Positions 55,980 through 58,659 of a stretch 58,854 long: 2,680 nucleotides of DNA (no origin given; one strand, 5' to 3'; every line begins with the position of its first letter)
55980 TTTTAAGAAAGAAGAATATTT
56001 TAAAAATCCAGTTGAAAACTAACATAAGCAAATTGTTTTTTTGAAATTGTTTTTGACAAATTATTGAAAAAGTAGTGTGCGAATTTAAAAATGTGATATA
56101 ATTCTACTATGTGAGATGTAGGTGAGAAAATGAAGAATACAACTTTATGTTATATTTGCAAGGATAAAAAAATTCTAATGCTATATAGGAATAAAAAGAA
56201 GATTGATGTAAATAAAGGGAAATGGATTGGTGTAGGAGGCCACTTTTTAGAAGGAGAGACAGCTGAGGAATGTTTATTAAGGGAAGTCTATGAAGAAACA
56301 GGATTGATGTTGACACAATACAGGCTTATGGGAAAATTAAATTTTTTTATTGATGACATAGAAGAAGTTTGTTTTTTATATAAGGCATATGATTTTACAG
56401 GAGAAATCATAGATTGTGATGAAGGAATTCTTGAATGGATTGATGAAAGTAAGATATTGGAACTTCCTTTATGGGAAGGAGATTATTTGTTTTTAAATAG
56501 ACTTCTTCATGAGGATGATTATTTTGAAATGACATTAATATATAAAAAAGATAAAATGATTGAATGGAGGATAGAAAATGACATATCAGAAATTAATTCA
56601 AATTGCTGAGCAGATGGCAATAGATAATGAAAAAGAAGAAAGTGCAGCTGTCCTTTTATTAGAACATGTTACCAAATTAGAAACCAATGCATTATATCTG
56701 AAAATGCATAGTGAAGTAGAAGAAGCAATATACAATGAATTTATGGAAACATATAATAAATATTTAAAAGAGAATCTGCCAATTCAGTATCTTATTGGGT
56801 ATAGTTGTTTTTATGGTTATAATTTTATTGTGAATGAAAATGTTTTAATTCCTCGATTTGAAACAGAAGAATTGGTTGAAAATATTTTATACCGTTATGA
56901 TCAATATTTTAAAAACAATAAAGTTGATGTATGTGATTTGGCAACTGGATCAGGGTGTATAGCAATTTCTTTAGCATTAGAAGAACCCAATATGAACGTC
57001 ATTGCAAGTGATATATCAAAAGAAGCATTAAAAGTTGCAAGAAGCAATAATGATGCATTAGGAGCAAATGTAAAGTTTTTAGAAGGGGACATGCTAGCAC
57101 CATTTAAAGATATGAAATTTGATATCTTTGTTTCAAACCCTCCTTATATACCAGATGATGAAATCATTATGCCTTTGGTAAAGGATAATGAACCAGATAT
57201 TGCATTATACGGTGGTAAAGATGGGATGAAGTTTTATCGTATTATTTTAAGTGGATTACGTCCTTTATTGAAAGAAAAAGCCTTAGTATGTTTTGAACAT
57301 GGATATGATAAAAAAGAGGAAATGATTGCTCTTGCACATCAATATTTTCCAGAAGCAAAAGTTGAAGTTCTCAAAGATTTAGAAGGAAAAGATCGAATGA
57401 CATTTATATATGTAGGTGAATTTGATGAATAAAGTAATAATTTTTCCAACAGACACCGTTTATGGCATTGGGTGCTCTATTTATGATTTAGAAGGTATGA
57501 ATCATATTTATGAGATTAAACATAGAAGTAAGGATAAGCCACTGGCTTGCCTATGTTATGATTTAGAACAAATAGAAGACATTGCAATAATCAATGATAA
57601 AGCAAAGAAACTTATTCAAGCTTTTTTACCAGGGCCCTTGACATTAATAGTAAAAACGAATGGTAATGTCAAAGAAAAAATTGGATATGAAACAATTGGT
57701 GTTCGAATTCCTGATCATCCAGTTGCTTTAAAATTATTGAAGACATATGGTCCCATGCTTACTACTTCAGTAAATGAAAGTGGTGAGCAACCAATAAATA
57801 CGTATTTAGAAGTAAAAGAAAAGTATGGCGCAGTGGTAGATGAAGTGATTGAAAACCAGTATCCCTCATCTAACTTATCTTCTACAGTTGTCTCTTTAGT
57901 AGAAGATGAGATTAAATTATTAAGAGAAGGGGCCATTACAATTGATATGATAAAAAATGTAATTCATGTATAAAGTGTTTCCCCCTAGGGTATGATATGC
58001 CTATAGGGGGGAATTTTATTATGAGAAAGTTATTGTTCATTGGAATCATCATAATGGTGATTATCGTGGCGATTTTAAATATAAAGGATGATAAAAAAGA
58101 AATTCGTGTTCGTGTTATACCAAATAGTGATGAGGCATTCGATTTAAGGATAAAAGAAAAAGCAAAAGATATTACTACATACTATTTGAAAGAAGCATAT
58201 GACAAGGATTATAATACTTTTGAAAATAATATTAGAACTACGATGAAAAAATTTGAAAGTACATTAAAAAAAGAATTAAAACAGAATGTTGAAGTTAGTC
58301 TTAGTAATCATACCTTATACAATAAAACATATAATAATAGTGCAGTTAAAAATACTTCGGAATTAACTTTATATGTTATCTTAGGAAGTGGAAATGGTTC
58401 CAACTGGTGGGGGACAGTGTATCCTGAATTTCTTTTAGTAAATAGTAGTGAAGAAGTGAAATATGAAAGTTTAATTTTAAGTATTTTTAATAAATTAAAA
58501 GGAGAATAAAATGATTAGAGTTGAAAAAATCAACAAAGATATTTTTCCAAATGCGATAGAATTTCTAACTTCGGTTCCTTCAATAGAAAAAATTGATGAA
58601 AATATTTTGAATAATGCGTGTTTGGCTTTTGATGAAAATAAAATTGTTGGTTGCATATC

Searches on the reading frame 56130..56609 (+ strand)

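Call 7: search_protein_families(library=pfam, proteins=[window:56130-56609:+], max_evalue=0.001)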
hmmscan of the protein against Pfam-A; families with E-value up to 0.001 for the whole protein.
window:56130-56609:+ (159 aa): 1 family
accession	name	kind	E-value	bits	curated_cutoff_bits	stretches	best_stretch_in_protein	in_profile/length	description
PF00293.34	NUDIX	-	4.9e-14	52.9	21.1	1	5-123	6-132/134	NUDIX domain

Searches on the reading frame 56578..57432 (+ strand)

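Call 7: search_protein_families(library=pfam, proteins=[window:56578-57432:+], max_evalue=0.001)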
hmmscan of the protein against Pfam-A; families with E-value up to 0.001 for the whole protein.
window:56578-57432:+ (284 aa): 8 families
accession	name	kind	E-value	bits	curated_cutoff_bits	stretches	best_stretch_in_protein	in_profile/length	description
PF05175.20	MTS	-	3.8e-15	56.4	23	1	113-194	29-112/170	Methyltransferase small domain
PF13847.12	Methyltransf_31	-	2.8e-14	53.5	27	1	114-187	3-81/145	Methyltransferase domain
PF13649.12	Methyltransf_25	-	1.6e-12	48.4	27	1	118-192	1-78/97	Methyltransferase domain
PF08241.18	Methyltransf_11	-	4.6e-09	37.2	21.2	1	120-187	2-67/95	Methyltransferase domain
PF17827.6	PrmC_N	-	2.8e-07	31.4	23.4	1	14-74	10-71/71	PrmC N-terminal domain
PF06325.19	PrmA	-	6.8e-06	26.2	22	1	104-187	152-233/296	Ribosomal protein L11 methyltransferase (PrmA)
PF08242.18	Methyltransf_12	-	0.00024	22.2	30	0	120-186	2-71/98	Methyltransferase domain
PF07669.17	Eco57I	-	0.00067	20.2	25.3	1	157-196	55-90/171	Eco57I restriction-modification methylase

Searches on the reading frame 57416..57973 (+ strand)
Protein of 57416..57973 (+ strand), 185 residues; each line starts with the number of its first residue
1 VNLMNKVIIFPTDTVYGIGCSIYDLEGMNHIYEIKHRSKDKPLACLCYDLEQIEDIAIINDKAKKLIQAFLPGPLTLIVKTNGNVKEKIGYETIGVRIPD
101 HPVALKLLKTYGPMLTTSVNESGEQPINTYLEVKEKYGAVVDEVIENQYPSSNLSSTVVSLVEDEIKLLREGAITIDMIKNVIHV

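Call 7: search_protein_families(library=pfam, proteins=[window:57416-57973:+], max_evalue=0.001)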
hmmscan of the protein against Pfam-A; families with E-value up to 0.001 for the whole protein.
window:57416-57973:+ (185 aa): 1 family
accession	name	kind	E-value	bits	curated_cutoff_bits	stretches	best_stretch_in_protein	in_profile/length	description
PF01300.24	Sua5_yciO_yrdC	-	6.9e-51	172.7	25.1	1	5-172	6-178/178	Telomere recombination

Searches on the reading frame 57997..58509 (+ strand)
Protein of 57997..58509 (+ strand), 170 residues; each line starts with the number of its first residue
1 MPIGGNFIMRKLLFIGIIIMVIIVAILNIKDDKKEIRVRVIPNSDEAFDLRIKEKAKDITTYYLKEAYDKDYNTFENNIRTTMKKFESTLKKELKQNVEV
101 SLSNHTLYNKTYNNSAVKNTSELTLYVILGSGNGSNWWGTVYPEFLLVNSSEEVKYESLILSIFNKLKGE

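Call 7: search_protein_families(library=pfam, proteins=[window:57997-58509:+], max_evalue=0.001)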
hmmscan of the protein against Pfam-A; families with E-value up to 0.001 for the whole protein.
window:57997-58509:+ (170 aa): 1 family
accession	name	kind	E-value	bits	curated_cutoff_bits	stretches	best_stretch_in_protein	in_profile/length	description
PF09551.15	Spore_II_R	-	1.5e-16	61.5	25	1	34-150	3-126/128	Stage II sporulation protein R (spore_II_R)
